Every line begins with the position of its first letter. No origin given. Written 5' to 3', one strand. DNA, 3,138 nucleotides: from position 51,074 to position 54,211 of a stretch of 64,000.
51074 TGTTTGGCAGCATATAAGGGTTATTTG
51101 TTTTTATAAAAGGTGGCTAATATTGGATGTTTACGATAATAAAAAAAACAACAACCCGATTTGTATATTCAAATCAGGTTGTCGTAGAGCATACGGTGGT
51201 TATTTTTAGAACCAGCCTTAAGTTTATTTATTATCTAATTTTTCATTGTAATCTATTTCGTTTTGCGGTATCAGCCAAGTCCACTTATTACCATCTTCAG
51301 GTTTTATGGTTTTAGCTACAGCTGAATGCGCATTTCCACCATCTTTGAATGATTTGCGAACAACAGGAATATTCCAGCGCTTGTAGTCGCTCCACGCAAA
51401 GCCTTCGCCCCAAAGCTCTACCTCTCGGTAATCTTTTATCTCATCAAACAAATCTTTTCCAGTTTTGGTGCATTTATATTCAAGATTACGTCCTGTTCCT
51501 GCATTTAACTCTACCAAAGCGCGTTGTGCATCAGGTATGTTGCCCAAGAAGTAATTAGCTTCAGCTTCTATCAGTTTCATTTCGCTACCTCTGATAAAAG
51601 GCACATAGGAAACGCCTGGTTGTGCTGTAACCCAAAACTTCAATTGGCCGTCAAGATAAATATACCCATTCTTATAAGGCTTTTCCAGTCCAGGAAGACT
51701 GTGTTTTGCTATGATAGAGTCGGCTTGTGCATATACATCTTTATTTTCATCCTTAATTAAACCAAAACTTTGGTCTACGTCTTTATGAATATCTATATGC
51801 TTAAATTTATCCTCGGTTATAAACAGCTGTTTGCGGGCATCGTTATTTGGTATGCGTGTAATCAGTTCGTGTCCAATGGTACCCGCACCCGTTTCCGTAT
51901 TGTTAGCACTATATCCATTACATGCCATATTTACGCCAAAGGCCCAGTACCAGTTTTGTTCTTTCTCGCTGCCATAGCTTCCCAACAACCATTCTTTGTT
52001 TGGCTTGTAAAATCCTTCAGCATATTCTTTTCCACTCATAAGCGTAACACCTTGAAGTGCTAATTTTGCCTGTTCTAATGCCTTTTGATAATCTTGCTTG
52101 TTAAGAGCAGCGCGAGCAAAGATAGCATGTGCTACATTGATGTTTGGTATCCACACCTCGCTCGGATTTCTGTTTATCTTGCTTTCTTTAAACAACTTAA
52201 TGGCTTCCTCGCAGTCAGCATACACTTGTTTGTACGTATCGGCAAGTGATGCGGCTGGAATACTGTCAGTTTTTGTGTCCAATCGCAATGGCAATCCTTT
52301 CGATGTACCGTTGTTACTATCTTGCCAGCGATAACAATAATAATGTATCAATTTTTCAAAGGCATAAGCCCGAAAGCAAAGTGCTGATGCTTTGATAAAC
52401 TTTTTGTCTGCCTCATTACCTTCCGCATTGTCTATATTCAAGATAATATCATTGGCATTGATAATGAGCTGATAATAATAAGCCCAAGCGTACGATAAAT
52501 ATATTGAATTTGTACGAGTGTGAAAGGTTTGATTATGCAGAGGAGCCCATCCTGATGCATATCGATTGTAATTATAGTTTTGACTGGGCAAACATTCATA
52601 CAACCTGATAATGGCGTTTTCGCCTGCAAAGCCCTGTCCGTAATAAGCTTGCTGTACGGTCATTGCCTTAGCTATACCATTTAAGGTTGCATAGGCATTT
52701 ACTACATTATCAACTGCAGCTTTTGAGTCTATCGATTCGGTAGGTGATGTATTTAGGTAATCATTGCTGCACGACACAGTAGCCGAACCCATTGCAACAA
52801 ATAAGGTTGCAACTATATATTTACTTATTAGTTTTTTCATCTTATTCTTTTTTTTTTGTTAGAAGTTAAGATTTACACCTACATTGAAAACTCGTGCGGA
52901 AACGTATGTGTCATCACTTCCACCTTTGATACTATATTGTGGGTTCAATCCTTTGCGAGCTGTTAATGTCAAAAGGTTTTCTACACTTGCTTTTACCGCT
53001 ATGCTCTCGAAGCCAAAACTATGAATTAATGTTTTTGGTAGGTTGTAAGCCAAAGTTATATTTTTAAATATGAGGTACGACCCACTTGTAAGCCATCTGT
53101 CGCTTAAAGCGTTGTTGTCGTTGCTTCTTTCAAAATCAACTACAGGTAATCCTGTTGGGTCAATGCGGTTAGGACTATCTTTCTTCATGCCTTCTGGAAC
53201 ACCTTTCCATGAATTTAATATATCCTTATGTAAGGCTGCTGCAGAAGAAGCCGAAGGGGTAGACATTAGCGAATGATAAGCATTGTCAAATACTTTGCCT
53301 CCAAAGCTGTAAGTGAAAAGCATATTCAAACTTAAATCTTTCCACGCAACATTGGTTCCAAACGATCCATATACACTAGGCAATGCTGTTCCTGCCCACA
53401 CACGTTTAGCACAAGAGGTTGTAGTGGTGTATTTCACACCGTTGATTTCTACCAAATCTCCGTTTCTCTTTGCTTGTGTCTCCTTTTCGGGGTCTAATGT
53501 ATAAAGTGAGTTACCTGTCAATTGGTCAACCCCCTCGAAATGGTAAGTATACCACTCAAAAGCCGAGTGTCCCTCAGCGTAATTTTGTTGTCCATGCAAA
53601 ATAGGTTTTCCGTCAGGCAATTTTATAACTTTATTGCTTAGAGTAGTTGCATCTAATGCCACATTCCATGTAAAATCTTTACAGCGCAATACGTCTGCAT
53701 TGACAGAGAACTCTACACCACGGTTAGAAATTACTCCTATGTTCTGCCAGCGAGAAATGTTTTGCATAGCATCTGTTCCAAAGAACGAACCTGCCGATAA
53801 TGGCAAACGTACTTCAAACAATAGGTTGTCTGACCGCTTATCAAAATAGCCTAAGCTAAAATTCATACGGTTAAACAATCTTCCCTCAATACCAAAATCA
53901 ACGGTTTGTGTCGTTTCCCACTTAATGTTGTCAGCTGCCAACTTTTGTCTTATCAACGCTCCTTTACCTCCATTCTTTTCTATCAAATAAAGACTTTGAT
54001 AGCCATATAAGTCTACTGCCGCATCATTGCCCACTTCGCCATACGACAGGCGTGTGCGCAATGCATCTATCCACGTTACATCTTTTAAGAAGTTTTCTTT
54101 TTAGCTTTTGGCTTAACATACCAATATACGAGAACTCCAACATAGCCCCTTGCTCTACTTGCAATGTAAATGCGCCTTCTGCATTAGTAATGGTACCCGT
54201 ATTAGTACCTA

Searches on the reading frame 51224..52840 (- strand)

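Call 63: search_protein_families(library=pfam, proteins=[window:51224-52840:-], max_evalue=0.00001)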
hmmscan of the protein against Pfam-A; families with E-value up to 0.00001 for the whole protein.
window:51224-52840:- (538 aa): 2 families
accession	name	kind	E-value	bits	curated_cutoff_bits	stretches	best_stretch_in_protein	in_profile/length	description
PF07980.17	SusD_RagB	-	1.4e-11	45.1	23.1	1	316-536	62-292/297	SusD family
PF14322.12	SusD-like_3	-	3e-10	41.1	27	1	84-221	43-169/191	Starch-binding associating with outer membrane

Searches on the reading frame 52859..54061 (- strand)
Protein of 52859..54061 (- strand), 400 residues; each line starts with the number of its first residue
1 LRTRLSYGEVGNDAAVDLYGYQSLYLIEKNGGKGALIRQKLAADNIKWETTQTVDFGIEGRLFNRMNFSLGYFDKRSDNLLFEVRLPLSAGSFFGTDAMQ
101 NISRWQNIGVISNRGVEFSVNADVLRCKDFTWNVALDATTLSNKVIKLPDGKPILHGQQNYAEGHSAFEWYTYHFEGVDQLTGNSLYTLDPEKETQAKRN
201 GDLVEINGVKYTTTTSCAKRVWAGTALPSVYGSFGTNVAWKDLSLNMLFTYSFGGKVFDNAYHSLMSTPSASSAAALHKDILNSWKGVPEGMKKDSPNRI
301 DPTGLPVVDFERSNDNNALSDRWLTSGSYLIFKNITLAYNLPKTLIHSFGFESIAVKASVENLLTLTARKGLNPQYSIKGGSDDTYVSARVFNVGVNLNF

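Call 63: search_protein_families(library=pfam, proteins=[window:52859-54061:-], max_evalue=0.00001)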
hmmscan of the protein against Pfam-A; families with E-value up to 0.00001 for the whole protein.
window:52859-54061:- (400 aa): 1 family
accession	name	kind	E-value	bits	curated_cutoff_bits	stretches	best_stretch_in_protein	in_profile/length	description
PF00593.30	TonB_dep_Rec_b-barrel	-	2.9e-12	47.6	27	1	4-182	234-385/436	TonB dependent receptor-like, beta-barrel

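Call 100: search_protein_families(library=pfam, proteins=[window:52859-54061:-], max_evalue=0.1)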
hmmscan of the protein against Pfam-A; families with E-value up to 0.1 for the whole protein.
window:52859-54061:- (400 aa): 2 families
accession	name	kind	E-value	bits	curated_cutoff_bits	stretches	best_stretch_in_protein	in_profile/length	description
PF00593.30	TonB_dep_Rec_b-barrel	-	2.9e-12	47.6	27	1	4-182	234-385/436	TonB dependent receptor-like, beta-barrel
PF02839.19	CBM_5_12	-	0.013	16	26.2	1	200-231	10-43/44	Carbohydrate-binding module family 5/12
